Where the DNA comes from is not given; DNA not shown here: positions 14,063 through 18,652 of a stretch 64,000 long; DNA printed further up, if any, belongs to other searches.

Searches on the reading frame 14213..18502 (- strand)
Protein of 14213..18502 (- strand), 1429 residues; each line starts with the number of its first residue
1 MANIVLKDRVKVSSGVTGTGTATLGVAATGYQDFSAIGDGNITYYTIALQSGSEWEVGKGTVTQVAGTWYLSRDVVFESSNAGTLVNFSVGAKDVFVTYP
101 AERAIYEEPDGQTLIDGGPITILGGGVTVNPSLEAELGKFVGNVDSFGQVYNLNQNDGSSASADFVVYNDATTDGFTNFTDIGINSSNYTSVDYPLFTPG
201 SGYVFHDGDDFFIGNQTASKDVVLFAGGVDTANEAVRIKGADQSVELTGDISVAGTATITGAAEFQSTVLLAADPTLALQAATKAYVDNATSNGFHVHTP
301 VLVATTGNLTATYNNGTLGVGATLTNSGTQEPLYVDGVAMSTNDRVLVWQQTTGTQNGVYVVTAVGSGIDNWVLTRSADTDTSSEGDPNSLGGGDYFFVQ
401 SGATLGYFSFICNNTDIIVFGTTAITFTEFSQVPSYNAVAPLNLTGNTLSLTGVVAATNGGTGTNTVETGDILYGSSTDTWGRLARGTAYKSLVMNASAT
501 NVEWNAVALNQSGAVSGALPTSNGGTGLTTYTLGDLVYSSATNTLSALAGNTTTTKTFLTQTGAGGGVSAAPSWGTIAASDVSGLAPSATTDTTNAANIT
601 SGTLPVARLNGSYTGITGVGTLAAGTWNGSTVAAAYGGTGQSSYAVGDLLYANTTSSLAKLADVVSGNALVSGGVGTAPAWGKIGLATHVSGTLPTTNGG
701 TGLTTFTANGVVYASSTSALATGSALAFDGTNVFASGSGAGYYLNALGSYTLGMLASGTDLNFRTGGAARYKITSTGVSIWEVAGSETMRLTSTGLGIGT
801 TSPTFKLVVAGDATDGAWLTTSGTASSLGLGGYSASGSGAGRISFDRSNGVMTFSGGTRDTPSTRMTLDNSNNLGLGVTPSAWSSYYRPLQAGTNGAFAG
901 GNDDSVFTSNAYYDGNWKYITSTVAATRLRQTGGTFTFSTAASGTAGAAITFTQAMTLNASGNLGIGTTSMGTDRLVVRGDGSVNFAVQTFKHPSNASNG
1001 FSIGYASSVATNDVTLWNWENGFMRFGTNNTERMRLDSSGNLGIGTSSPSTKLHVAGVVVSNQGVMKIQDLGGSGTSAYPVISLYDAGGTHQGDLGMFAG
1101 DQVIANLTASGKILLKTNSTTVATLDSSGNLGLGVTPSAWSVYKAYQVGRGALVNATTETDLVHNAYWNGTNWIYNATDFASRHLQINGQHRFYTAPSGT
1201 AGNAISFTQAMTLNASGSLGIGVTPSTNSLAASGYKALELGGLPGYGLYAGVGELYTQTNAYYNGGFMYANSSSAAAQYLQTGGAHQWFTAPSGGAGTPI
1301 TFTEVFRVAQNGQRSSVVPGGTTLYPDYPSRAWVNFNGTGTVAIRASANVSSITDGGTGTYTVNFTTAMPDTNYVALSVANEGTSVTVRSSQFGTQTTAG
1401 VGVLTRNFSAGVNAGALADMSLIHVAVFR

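Call 9: search_protein_families(library=phrogs, proteins=[window:14213-18502:-], max_evalue=0.001)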
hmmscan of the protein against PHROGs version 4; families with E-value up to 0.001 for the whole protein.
window:14213-18502:- (1429 aa): 5 families
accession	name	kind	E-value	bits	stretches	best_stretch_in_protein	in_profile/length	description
phrog_30390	-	unknown function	8.4e-25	88.3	2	316-449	529-658/766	-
phrog_11355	-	tail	5.3e-19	69.6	1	1330-1429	30-131/131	tail fiber protein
phrog_2647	-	head and packaging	3.4e-13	50.4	1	272-463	89-257/336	head decoration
phrog_27810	-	unknown function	5.4e-07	30.9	1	1326-1385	9-65/108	-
phrog_18673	-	tail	1.9e-06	28.3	2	1112-1216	127-219/373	tail fiber protein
